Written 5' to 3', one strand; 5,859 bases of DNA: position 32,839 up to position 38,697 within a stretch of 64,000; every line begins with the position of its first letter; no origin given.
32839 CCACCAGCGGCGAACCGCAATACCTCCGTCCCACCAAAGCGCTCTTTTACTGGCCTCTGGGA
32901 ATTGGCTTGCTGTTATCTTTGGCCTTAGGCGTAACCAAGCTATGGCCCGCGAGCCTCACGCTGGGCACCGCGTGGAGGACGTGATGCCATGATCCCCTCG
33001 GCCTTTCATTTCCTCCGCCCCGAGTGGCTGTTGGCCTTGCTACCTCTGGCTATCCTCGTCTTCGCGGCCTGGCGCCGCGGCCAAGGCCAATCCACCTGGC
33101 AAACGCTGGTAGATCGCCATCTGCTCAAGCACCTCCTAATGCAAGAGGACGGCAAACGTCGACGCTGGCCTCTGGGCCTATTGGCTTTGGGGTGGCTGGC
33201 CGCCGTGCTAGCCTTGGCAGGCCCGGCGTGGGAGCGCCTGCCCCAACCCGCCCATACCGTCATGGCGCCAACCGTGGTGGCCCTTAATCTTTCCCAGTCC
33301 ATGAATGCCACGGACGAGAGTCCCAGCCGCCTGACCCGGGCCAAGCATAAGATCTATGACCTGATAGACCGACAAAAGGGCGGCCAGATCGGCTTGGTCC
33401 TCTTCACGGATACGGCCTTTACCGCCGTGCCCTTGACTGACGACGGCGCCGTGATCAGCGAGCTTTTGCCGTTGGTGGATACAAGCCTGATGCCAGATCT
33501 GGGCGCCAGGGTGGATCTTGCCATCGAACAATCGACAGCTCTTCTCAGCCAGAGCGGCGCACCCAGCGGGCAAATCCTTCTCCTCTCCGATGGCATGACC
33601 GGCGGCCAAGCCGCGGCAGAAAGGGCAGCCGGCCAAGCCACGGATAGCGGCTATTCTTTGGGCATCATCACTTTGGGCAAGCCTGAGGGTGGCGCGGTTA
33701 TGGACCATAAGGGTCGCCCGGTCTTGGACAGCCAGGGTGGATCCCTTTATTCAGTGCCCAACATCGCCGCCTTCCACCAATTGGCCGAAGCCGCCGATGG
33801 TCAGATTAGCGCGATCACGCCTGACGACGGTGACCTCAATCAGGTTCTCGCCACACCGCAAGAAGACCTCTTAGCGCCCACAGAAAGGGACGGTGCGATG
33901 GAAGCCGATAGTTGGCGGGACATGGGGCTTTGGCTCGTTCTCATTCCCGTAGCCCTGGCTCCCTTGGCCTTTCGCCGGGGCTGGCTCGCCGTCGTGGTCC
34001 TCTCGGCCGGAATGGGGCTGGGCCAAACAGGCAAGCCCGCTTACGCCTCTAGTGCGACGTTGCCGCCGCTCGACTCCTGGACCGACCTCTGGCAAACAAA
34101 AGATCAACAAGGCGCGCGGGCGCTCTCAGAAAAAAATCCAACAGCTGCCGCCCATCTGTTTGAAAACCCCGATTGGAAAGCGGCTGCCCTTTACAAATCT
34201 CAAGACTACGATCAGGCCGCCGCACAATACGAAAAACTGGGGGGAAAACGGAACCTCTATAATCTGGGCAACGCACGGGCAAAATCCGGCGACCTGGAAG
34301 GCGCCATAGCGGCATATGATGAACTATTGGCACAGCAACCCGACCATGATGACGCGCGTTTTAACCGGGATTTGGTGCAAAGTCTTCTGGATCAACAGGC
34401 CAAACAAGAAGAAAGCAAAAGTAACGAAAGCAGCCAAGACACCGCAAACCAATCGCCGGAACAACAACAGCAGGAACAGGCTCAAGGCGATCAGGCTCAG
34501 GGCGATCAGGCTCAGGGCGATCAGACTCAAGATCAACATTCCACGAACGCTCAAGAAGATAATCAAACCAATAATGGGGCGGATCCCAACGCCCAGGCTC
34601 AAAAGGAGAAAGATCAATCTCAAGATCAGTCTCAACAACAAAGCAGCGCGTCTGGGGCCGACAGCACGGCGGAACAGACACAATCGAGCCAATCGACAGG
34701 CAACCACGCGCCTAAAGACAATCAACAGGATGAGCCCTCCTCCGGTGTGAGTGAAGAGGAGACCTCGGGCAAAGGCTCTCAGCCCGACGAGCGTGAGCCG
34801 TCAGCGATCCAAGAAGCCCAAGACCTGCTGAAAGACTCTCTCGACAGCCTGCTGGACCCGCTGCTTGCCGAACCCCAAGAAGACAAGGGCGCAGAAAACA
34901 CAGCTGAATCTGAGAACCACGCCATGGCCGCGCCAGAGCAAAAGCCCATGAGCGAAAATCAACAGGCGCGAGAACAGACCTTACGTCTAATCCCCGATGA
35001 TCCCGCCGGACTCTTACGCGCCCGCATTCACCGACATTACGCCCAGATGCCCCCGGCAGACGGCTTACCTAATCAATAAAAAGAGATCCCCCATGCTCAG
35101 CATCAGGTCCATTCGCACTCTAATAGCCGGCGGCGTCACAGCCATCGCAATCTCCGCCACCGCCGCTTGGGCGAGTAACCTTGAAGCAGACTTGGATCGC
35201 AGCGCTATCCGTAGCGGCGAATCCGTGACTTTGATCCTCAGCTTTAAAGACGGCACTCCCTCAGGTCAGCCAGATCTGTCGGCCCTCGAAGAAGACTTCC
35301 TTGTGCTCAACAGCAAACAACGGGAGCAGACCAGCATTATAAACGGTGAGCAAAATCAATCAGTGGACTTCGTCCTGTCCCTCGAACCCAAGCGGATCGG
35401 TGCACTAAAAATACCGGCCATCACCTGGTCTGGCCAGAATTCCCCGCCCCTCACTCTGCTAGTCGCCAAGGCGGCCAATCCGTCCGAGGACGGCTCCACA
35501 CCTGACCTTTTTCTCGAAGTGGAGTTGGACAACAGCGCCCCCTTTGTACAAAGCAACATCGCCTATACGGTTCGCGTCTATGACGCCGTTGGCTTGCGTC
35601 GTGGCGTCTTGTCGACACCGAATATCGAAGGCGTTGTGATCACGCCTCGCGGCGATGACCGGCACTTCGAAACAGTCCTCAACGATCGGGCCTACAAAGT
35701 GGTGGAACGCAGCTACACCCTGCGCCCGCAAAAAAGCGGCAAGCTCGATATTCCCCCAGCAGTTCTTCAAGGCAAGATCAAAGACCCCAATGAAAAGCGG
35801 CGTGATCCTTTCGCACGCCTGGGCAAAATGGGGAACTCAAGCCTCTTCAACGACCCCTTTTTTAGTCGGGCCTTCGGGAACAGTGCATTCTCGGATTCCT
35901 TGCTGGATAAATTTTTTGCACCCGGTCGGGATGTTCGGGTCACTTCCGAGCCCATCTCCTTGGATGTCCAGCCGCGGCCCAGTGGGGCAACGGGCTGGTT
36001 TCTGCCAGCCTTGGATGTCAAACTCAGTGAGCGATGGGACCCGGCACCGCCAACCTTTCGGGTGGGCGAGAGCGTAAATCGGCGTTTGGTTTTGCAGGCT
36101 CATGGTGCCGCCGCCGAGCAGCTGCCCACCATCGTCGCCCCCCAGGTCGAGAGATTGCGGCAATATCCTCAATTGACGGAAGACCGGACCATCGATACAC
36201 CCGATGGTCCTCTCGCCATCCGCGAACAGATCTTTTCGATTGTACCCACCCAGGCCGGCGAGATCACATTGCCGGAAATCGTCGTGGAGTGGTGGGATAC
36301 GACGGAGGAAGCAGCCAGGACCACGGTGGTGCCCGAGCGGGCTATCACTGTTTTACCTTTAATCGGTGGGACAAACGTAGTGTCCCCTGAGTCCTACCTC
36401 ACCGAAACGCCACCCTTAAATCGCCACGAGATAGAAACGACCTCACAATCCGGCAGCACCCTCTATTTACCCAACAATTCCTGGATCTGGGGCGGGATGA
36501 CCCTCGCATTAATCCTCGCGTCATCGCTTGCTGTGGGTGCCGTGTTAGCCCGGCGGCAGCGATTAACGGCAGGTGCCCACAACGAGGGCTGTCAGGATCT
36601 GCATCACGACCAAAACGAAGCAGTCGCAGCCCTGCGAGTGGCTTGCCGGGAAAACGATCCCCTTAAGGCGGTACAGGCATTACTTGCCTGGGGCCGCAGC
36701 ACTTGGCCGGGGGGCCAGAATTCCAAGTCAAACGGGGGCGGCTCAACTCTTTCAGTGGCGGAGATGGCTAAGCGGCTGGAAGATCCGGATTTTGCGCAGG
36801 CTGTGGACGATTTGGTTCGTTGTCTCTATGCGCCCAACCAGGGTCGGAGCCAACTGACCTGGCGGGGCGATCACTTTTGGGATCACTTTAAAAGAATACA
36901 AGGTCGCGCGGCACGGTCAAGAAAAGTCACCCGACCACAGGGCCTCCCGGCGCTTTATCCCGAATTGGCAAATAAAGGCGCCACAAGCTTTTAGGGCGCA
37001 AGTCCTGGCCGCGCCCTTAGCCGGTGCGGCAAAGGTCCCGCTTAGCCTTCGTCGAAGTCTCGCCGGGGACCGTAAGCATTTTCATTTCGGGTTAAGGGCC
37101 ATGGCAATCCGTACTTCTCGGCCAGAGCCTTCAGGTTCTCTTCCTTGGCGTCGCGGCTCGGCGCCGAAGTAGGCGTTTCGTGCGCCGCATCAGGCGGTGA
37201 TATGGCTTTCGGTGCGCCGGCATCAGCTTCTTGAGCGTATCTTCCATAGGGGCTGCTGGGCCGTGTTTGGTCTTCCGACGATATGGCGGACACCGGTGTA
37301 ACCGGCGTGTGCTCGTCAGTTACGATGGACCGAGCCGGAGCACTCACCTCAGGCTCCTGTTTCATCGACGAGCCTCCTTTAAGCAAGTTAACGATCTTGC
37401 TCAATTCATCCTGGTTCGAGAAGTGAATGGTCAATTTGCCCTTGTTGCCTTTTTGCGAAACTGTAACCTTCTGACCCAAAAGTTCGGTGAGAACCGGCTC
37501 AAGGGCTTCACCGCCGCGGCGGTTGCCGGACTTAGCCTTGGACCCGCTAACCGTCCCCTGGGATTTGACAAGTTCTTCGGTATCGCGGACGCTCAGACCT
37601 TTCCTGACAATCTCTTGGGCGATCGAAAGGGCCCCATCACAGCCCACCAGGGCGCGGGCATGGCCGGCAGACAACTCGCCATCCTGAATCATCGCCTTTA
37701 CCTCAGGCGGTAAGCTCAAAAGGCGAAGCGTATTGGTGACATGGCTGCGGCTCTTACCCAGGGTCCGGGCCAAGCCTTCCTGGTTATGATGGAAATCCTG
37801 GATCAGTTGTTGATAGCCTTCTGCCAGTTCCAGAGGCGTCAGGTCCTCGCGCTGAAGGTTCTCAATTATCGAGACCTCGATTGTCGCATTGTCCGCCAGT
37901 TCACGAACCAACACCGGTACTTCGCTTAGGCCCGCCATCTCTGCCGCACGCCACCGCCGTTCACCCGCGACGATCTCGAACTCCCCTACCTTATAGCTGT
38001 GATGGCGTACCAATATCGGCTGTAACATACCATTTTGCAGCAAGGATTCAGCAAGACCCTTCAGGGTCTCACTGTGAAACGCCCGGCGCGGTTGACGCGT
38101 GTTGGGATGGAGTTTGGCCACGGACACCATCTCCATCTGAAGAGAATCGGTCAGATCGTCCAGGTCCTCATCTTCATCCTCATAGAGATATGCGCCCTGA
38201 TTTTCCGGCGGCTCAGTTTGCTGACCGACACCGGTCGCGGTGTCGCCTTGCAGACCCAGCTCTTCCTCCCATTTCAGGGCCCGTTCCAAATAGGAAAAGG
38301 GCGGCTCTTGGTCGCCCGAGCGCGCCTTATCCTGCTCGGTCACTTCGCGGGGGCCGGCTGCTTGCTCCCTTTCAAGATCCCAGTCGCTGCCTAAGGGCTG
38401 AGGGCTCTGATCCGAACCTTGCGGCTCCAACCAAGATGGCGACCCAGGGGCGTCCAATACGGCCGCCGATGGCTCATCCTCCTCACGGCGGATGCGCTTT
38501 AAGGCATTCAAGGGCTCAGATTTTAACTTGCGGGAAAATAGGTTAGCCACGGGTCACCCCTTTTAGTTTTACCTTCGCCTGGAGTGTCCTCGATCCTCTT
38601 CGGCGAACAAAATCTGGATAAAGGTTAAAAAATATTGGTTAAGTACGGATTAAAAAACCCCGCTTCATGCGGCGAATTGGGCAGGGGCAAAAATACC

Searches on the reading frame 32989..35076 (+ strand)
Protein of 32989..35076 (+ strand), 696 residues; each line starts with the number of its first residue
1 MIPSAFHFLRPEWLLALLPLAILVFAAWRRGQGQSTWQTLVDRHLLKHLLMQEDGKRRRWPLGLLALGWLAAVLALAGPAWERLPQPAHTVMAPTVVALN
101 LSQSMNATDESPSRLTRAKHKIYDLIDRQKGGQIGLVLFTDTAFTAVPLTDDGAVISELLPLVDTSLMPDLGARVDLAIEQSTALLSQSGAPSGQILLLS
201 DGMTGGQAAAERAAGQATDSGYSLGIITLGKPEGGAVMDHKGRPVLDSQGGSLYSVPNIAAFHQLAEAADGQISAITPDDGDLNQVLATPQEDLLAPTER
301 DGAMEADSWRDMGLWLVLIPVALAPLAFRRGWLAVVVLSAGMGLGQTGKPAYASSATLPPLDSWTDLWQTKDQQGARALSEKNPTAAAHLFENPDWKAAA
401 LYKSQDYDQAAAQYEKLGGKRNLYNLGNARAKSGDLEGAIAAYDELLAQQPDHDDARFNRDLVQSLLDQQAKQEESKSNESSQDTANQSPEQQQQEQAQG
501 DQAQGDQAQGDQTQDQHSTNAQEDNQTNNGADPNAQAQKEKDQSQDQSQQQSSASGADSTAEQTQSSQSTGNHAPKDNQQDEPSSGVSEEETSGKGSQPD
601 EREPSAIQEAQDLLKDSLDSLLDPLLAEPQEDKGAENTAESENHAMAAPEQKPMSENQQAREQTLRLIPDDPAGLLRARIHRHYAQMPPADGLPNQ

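Call 45: search_protein_families(library=pfam, proteins=[window:32989-35076:+], max_evalue=0.0001)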
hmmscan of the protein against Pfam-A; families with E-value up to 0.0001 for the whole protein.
window:32989-35076:+ (696 aa): 5 families
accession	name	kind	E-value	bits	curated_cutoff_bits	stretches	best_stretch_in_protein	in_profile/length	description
PF13519.12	VWA_2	-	1.2e-10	42.4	27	1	95-202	1-106/107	von Willebrand factor type A domain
PF07719.23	TPR_2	-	3.3e-07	30.3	27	1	423-453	4-34/34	Tetratricopeptide repeat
PF13414.12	TPR_11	-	1.1e-05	25.5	26.8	1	427-460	1-34/42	TPR repeat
PF13428.12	TPR_14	-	2.1e-05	25.2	23.5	0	423-458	4-39/44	Tetratricopeptide repeat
PF13174.12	TPR_6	-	3e-05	24.8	26.3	0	423-453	3-33/33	Tetratricopeptide repeat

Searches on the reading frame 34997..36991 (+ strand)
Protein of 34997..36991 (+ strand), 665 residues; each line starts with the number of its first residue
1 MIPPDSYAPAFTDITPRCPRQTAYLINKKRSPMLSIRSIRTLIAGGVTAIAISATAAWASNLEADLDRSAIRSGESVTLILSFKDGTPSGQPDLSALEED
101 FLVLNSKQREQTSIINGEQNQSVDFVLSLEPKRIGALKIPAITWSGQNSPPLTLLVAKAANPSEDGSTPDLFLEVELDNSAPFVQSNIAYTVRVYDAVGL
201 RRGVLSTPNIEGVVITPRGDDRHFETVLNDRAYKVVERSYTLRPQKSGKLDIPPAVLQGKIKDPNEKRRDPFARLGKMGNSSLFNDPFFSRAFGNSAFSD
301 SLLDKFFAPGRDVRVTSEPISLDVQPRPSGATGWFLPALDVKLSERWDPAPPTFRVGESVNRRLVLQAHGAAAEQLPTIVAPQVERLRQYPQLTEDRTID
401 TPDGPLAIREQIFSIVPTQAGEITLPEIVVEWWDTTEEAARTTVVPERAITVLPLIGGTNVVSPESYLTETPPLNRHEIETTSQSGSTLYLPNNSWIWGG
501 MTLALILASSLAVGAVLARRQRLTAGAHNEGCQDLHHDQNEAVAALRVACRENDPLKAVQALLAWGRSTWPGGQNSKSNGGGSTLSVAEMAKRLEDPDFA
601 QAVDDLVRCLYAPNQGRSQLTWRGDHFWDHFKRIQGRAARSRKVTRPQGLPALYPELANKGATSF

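Call 45: search_protein_families(library=pfam, proteins=[window:34997-36991:+], max_evalue=0.0001)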
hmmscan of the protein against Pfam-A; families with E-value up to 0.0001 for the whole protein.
window:34997-36991:+ (665 aa): 2 families
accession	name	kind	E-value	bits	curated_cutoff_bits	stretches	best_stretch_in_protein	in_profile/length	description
PF13584.12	BatD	-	7.5e-21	75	24.1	1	65-155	2-91/92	BatD DUF11 like domain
PF25607.1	DUF7939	-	1.5e-16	60.9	27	1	540-636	2-79/81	Domain of unknown function (DUF7939)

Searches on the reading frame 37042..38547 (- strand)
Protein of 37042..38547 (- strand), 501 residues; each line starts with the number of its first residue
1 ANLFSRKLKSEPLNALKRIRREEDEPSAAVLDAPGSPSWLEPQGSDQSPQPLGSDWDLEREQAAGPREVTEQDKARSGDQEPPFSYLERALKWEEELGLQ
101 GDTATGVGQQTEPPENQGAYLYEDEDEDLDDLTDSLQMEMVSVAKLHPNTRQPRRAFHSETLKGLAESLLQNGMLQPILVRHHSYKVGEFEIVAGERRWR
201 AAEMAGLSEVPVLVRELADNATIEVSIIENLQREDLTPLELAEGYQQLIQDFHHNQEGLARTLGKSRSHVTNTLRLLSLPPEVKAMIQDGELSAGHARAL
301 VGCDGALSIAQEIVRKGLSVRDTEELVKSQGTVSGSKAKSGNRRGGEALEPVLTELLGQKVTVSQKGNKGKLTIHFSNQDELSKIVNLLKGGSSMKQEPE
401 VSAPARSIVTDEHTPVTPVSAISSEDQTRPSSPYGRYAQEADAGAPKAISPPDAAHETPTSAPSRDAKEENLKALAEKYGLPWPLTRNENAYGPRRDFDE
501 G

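Call 45: search_protein_families(library=pfam, proteins=[window:37042-38547:-], max_evalue=0.0001)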
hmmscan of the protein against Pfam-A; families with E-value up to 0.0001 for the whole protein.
window:37042-38547:- (501 aa): 3 families
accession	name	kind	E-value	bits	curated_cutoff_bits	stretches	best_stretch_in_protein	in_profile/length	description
PF17762.8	HTH_ParB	-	1.4e-33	115.5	22.6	1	234-329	1-99/102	ParB HTH domain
PF02195.25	ParB_N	-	1.5e-32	112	26.3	1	137-232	2-95/95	ParB N-terminal domain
PF23552.2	ParB_C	-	1.4e-09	37.7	23.8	1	348-390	7-50/50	ParB dimerisation domain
